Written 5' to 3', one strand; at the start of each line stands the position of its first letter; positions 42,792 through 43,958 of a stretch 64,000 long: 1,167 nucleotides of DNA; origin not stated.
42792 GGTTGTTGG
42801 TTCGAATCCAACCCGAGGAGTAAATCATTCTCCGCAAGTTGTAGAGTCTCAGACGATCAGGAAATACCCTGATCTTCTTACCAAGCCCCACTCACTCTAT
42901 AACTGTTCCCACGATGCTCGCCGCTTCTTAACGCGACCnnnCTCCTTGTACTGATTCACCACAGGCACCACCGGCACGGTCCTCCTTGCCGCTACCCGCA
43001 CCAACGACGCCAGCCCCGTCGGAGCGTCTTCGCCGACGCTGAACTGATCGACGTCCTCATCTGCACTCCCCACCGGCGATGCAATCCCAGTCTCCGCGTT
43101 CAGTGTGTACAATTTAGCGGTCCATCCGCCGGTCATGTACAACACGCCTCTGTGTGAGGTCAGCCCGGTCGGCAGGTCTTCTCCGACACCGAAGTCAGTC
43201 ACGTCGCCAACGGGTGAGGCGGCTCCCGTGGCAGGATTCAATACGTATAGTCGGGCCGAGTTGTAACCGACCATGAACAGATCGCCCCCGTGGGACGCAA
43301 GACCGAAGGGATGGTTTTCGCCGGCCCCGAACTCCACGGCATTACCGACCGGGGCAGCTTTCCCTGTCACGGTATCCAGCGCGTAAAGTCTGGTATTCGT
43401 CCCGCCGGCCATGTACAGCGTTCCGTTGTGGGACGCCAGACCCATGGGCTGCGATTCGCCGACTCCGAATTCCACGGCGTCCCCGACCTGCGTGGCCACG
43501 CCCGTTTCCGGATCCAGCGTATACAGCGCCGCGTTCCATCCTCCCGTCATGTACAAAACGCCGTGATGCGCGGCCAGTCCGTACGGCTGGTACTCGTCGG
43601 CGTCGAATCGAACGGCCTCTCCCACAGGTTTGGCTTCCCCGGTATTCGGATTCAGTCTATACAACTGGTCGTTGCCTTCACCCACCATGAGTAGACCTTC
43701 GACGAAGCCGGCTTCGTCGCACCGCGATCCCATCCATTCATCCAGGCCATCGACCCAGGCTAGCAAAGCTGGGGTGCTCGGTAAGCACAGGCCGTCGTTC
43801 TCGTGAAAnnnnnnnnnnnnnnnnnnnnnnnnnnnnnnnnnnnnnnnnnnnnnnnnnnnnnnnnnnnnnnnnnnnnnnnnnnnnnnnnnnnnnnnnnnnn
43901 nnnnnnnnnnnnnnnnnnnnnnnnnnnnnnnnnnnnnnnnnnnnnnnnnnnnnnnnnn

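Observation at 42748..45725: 928-aa lipoprotein combining Big_2 Ig-like domains, plant-receptor-type LRRs (LSGxIP) and an unclassified 46-aa repeat array, immediately downstream of tRNA-Asn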

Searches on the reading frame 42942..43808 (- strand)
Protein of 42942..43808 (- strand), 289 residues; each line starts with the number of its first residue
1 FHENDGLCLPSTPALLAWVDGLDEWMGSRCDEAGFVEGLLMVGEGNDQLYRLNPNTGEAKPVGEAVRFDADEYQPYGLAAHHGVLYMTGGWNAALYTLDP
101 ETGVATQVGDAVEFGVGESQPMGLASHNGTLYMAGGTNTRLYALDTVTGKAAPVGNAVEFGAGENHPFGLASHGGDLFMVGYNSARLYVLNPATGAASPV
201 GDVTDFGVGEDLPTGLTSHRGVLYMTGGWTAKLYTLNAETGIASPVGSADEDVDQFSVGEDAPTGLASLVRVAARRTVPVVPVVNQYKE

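Call 9: search_protein_families(library=pfam, proteins=[window:42942-43760:-], max_evalue=10)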
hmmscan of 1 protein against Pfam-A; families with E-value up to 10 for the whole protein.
seq(273 aa): 7 families
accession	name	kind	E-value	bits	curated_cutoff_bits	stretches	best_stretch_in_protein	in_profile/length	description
PF14339.12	DUF4394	-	1.5e-12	47.8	29.6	4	67-95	38-65/230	Domain of unknown function (DUF4394)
PF13964.12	Kelch_6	-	1.3e-09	38.2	25.3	2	106-135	5-40/50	Kelch motif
PF21959.2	DUF6923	-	2.7e-07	31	27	3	110-220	95-201/234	Repeat of unknown function (DUF6923)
PF13360.13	PQQ_2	-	1.6e-05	25.1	27.6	1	107-134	28-54/233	Outer membrane protein assembly factor BamB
PF13280.12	WYL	-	1.9e-05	25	21.8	1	104-131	34-65/70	WYL domain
PF13415.12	Kelch_3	-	7.2e-05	23.3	22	0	28-48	15-35/48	Galactose oxidase, central domain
PF01344.31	Kelch_1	-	0.00026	20.9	20.1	0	60-77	5-22/46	Kelch motif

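Call 10: find_homologous_proteins(query=window:42942-43760:-)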
Query seq(273 aa) (273 aa): 29 proteins with E <= 0.001 among 3650 candidates.
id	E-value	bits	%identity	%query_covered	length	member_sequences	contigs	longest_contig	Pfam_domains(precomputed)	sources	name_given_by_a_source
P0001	9.9e-136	470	80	95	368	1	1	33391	PF21959.3,PF01344.32,PF14339.13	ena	-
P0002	1.9e-88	315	49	75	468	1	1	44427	PF13360.14,PF21959.3,PF14339.13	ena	-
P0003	5.0e-87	310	51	72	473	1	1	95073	PF05096.19,PF21959.3,PF14339.13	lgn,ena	-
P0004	1.0e-77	280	39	85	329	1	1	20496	PF21959.3,PF14339.13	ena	-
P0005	6.4e-72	261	88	48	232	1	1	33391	PF00560.40,PF12799.14,PF13855.13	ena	-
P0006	3.9e-43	166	39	82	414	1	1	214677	PF21959.3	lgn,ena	-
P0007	1.7e-37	148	46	75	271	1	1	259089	PF21959.3,PF14339.13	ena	-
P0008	1.4e-36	145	45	76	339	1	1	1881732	-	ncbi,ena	-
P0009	6.4e-36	143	41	63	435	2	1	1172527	-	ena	-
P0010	2.2e-35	141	46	63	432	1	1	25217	-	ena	-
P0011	1.3e-34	138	45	63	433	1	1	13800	-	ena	-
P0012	1.5e-34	138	44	75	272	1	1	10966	PF14339.13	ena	-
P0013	4.7e-34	136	37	82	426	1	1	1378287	-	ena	-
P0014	1.4e-33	135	43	63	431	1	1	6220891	PF21959.3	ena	-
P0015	1.6e-32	131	39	78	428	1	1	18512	PF14339.13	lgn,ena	-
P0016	1.2e-31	129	39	78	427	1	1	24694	PF21959.3,PF14339.13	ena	-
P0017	8.2e-28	116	44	63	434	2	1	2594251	-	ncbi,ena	-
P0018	1.0e-27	116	33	77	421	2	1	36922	-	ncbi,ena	-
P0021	1.8e-26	112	38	77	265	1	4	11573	PF21959.3,PF14339.13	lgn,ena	-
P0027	2.6e-5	42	33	75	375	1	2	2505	PF21959.3,PF14339.13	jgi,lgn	jgi:hypothetical protein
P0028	9.7e-5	40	36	45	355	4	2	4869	PF21959.3,PF14339.13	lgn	-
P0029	1.3e-4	40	30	80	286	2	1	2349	PF21959.3,PF14339.13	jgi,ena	-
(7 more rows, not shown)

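Call 22: find_encoding_contigs(protein=P0001, flank=10000, max_places=3)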
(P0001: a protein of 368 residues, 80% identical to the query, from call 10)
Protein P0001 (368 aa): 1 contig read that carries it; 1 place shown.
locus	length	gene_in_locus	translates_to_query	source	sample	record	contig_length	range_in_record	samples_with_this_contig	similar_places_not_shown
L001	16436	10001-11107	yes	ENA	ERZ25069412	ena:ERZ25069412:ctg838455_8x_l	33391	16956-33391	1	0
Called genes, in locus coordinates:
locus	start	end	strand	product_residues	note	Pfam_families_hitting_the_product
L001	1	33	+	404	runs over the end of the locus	-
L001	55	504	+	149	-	-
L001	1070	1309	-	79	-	PF01402:RHH_1 (weak), PF23434:DUF7120 (weak)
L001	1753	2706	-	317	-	-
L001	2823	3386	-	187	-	PF08818:DUF1801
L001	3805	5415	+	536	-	PF00999:Na_H_Exchanger, PF02254:TrkA_N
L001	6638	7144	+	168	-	-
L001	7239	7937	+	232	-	PF00560:LRR_1 (faint), PF12799:LRR_4 (faint), PF13855:LRR_8 (faint)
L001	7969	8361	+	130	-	-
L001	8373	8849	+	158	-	-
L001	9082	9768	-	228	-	-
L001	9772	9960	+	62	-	-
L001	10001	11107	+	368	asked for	PF14339:DUF4394 (faint), PF21959:DUF6923 (faint), PF01344:Kelch_1 (faint)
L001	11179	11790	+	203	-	-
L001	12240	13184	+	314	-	PF01262:AlaDh_PNT_C (weak), PF00107:ADH_zinc_N, PF13602:ADH_zinc_N_2 (faint)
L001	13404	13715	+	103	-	PF01381:HTH_3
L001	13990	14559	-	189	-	PF01678:DAP_epimerase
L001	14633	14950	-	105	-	-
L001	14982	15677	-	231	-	-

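Call 24: predict_structure(alignment_id=A1)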
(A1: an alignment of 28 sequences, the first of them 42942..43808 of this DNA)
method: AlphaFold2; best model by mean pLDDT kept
length: 289 residues; sequences in the alignment: 28
mean_pLDDT: 86.1   pTM: 0.84
mean pLDDT of the five models: 86.1, 84.8, 84.3, 83.6, 83.4
residues with pLDDT >= 90: 194; 70-90: 45; 50-70: 27; < 50: 23
segments of 3 or more residues with pLDDT < 50: 1-7, 274-282, 285-289
pLDDT, mean of each block of 10 residues (from residue 1): 46 54 60 80 91 92 90 93 96 96 97 96 97 96 98 96 93 98 94 98 93 94 94 96 88 80 90 50 48
secondary structure, 60 per line:
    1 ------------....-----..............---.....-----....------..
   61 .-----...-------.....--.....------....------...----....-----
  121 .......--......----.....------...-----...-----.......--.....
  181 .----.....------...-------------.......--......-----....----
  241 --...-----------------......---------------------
elements in order: H13-16 H22-35 E39-43 E49-52 E59-61 E77-81 E84-88 E95-98 E105-107 H112-115 E121-127 E130-135 E140-144 E151-153 E167-173 E176-181 E186-190 E197-199 E213-219 E222-227 E233-236 E243-245 E263-268

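Call 42: search_protein_representatives(protein=window:42942-43808:-)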
Query: 289 residues. Proteins with E-value up to 0.001 (for the whole library): 1505; up to 1e-10: 546; up to 1e-30: 199. The best 150 are listed.
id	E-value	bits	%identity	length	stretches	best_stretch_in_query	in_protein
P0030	0.0e+00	1027.2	43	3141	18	39-203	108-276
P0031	1.4e-293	986.8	45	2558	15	93-219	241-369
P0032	8.8e-259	872.6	44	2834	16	59-249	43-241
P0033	1.7e-204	694.3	54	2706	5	52-241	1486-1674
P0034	1.1e-190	649.0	44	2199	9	75-218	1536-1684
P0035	5.3e-181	617.2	40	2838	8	37-246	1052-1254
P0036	1.1e-165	566.9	38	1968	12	41-248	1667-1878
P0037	3.2e-157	539.2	45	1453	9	43-218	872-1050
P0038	2.6e-154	529.6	55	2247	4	41-229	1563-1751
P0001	3.3e-147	506.3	82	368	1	1-274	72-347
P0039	7.8e-137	472.2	43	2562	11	39-268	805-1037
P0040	1.5e-128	445.0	43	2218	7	46-267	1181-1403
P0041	1.4e-126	438.5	48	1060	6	93-248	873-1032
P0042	1.4e-122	425.4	45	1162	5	62-267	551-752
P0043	2.2e-120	418.2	46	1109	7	72-250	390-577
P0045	1.6e-115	402.2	51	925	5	59-227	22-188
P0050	4.4e-103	361.4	48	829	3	39-217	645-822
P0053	3.5e-101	355.2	46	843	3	37-249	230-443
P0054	6.6e-101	354.3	48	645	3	37-244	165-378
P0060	8.1e-90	317.9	47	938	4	61-242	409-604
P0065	2.9e-85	302.9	56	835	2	49-219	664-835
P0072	7.4e-76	272.0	47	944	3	84-246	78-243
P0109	5.9e-50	187.0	55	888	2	94-232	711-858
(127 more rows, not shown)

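Call 43: search_protein_families(library=pfam, proteins=[P0030, P0045, P0050, P0053, P0060, P0065, P0072, P0109, P0054], max_evalue=0.00001)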
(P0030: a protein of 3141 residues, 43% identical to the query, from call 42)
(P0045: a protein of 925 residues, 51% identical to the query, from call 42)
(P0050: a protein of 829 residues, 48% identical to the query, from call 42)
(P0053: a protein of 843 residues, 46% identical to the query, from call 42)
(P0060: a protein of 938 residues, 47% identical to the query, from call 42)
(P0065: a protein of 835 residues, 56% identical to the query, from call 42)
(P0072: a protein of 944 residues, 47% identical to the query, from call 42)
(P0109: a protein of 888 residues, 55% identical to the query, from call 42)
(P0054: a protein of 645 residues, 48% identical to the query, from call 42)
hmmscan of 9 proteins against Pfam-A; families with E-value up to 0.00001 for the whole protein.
P0030 (3141 aa): 7 families
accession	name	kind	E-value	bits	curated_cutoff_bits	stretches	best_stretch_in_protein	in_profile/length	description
PF21959.2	DUF6923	-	6.9e-42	144.3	27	0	2290-2451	59-215/234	Repeat of unknown function (DUF6923)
PF14339.12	DUF4394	-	2.8e-35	122.2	29.6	0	2005-2060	162-220/230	Domain of unknown function (DUF4394)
PF13280.12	WYL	-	1.3e-12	48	21.8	0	298-315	34-51/70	WYL domain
PF13570.13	Beta-prop_ACSF4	-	1.5e-12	48.1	133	0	2731-2791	28-83/329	Beta-alanine-activating enzyme, beta-propeller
PF05096.18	Glu_cyclase_2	-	5.3e-07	29.8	22.3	0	507-574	176-248/249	Glutamine cyclotransferase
PF07646.21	Kelch_2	-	1.1e-06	28.7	21.3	0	855-875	10-32/48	Kelch motif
PF22000.2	DUF6929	-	5.7e-06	26.1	27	0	1352-1382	6-36/286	Family of unknown function (DUF6929)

P0045 (925 aa): 4 families
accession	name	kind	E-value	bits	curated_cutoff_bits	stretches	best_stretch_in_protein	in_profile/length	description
PF14339.12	DUF4394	-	2e-24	86.7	29.6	0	382-412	37-66/230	Domain of unknown function (DUF4394)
PF21959.2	DUF6923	-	1e-17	65.2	27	2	219-319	70-171/234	Repeat of unknown function (DUF6923)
PF13964.12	Kelch_6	-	1.5e-08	34.8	25.3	0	132-164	7-45/50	Kelch motif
PF05593.20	RHS_repeat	-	4.8e-06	27.3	22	0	525-561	1-37/38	RHS Repeat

P0050 (829 aa): 5 families
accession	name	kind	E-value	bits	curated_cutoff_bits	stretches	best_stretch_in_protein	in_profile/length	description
PF14339.12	DUF4394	-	8.8e-24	84.6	29.6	0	468-498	38-67/230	Domain of unknown function (DUF4394)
PF21959.2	DUF6923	-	4.7e-14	53.2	27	0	374-450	95-170/234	Repeat of unknown function (DUF6923)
PF13964.12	Kelch_6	-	1.2e-11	44.6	25.3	0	546-575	7-42/50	Kelch motif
PF23263.1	C8-3_MUC4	-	2e-07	30.6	25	0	387-406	24-43/50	Mucin-4-like C8-3 domain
PF22000.2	DUF6929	-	9e-07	28.7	27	0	462-491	7-36/286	Family of unknown function (DUF6929)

P0053 (843 aa): 5 families
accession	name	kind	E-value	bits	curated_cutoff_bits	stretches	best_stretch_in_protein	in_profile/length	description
PF14339.12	DUF4394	-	2e-20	73.6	29.6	0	368-399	37-67/230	Domain of unknown function (DUF4394)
PF21959.2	DUF6923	-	4e-14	53.4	27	0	343-482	70-207/234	Repeat of unknown function (DUF6923)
PF00041.27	fn3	-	6.2e-09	36.4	25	1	38-116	2-76/84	Fibronectin type III domain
PF13964.12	Kelch_6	-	2.7e-06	27.6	25.3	0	453-484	4-41/50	Kelch motif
PF22000.2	DUF6929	-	2.8e-06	27.1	27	0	499-527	4-32/286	Family of unknown function (DUF6929)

P0060 (938 aa): 2 families
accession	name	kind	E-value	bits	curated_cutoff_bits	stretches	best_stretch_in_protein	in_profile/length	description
PF14339.12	DUF4394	-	4e-17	62.8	29.6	0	237-268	36-66/230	Domain of unknown function (DUF4394)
PF21959.2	DUF6923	-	1.6e-09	38.4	27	0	435-506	104-170/234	Repeat of unknown function (DUF6923)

P0065 (835 aa): 8 families
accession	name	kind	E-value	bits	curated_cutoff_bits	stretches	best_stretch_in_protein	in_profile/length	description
PF12796.13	Ank_2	-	1.1e-50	170.6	27.3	5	68-155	3-86/90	Ankyrin repeats (3 copies)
PF00023.36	Ank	-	1.3e-48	160.7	21.1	2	462-493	2-33/33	Ankyrin repeat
PF13637.12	Ank_4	-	5.3e-42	141.3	22.7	2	466-507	1-42/50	Ankyrin repeats (many copies)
PF13606.12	Ank_3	-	3.7e-36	118.9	22.3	0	462-490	2-30/30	Ankyrin repeat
PF13857.12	Ank_5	-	2.4e-27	95.1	27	1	461-502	15-56/56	Ankyrin repeats (many copies)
PF14339.12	DUF4394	-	1.1e-13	51.5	29.6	0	789-818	37-65/230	Domain of unknown function (DUF4394)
PF23745.1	ANK_LRRK2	-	1.5e-07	31.8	27.5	0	100-160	35-95/130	LRRK2 ANK repeat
PF21959.2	DUF6923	-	2.6e-06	27.8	27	0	697-818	46-170/234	Repeat of unknown function (DUF6923)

P0072 (944 aa): 1 family
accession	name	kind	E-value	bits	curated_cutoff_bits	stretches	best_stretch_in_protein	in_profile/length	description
PF14339.12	DUF4394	-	5.2e-11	42.8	29.6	0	77-107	38-67/230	Domain of unknown function (DUF4394)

P0109 (888 aa): 1 family
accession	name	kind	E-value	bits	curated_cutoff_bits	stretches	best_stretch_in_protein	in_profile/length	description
PF21959.2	DUF6923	-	2.5e-06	27.9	27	0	628-727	69-169/234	Repeat of unknown function (DUF6923)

P0054 (645 aa): 3 families
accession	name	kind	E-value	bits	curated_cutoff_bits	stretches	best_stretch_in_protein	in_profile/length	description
PF14339.12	DUF4394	-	6.9e-20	71.8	29.6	0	444-479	32-65/230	Domain of unknown function (DUF4394)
PF01391.23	Collagen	-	4.3e-17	62.1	27.2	2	68-126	1-59/60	Collagen triple helix repeat (20 copies)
PF21959.2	DUF6923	-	2e-12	47.9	27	0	255-330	96-169/234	Repeat of unknown function (DUF6923)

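Call 51: search_protein_families(library=phrogs, proteins=[P0006, P0009, P0013, P0018, P0017, P0014, window:42942-43808:-], max_evalue=0.001)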
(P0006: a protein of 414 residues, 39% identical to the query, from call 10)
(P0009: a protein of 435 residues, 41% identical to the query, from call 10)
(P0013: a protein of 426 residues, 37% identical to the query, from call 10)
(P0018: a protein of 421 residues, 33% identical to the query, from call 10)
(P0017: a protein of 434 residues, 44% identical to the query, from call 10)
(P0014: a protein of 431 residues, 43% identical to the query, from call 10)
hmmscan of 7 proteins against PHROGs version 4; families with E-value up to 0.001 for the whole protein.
P0006 (414 aa): 1 family
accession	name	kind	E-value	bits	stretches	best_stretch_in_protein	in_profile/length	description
phrog_2175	-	other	8.6e-06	26.6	1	21-94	24-98/188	protein with Ig domain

P0009 (435 aa): 0 families

P0013 (426 aa): 1 family
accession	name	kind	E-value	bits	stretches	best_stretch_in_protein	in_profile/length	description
phrog_22523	-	unknown function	7.5e-06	26.3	1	151-371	67-284/309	-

P0018 (421 aa): 0 families

P0017 (434 aa): 0 families

P0014 (431 aa): 0 families

window:42942-43808:- (289 aa): 1 family
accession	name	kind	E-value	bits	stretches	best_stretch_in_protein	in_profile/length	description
phrog_21072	-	unknown function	0.0002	22.7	0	46-81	19-54/57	-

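Call 52: find_encoding_contigs(protein=P0013, flank=8000, max_places=2)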
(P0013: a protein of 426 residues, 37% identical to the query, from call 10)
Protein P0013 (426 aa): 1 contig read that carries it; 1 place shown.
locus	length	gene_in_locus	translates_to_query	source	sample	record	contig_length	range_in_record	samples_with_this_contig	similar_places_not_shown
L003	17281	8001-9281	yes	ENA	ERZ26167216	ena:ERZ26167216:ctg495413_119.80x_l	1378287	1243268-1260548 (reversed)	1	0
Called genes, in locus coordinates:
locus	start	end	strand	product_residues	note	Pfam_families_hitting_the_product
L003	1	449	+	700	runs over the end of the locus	-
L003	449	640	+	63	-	-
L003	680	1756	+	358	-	-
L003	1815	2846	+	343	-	PF25209:Phage_capsid_4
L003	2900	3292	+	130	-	-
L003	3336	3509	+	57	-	-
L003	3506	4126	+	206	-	-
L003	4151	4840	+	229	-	-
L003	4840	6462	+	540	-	-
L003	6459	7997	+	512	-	PF05345:He_PIG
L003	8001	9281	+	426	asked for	-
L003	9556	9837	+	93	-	-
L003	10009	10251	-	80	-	-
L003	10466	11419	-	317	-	-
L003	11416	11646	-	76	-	-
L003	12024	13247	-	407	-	-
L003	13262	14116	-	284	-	PF00717:Peptidase_S24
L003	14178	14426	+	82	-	-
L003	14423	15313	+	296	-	-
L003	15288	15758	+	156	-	-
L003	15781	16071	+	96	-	-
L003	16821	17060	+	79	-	-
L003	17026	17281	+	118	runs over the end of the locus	-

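Call 58: fold_search(model_id=the predicted structure, library=viral)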
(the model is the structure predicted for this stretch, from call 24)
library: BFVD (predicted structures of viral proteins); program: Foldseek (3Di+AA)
matches with E <= 10: 859; with E <= 0.001: 239
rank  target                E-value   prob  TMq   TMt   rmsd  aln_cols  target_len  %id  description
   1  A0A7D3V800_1          2.3e-10  1.00  0.62  0.18   3.3       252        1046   18  ATP synthase subunit alpha domain protein [Fadolivirus FV1/VV64]
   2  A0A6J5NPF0            9.6e-09  1.00  0.44  0.29  14.4       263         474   18  Uncharacterized protein [uncultured Caudovirales phage]
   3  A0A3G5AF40            1.7e-08  1.00  0.48  0.52   7.7       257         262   12  NHL repeat containing protein [Satyrvirus sp.]
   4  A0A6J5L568            4.2e-08  1.00  0.51  0.52   6.4       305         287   12  Uncharacterized protein [uncultured Caudovirales phage]
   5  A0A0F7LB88            6.2e-08  1.00  0.44  0.25   9.0       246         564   17  Uncharacterized protein [uncultured marine virus]
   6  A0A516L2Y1            6.6e-08  1.00  0.39  0.31   8.8       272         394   13  (no name in the UniProt tables at hand)
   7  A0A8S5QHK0            1.2e-07  1.00  0.39  0.32  12.8       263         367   10  Uncharacterized protein (Fragment) [Siphoviridae sp. ctXmm2]
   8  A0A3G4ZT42            1.2e-07  1.00  0.53  0.32   4.4       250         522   14  Uncharacterized protein [Edafosvirus sp.]
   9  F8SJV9                2.2e-07  1.00  0.48  0.30   6.9       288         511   17  Virion structural protein [Pseudomonas phage PhiPA3]
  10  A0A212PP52            2.7e-07  1.00  0.46  0.49   6.6       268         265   12  CPXV204 protein [Cowpox virus]
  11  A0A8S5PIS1            2.9e-07  1.00  0.46  0.20  13.5       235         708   17  Pectate lyase (Fragment) [Podoviridae sp. ctHkH8]
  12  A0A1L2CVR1            3.8e-07  1.00  0.44  0.44   5.2       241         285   16  Kelch-like protein [Pectobacterium phage vB_PcaM_CBB]
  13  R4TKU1                3.8e-07  1.00  0.43  0.35   6.9       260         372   15  Uncharacterized protein [Haloarcula hispanica tailed virus 1]
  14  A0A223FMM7            5.3e-07  1.00  0.45  0.30   5.0       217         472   13  Kelch-like protein [Murmansk poxvirus]
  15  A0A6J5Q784            5.6e-07  1.00  0.57  0.54   9.0       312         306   14  Uncharacterized protein [uncultured Caudovirales phage]
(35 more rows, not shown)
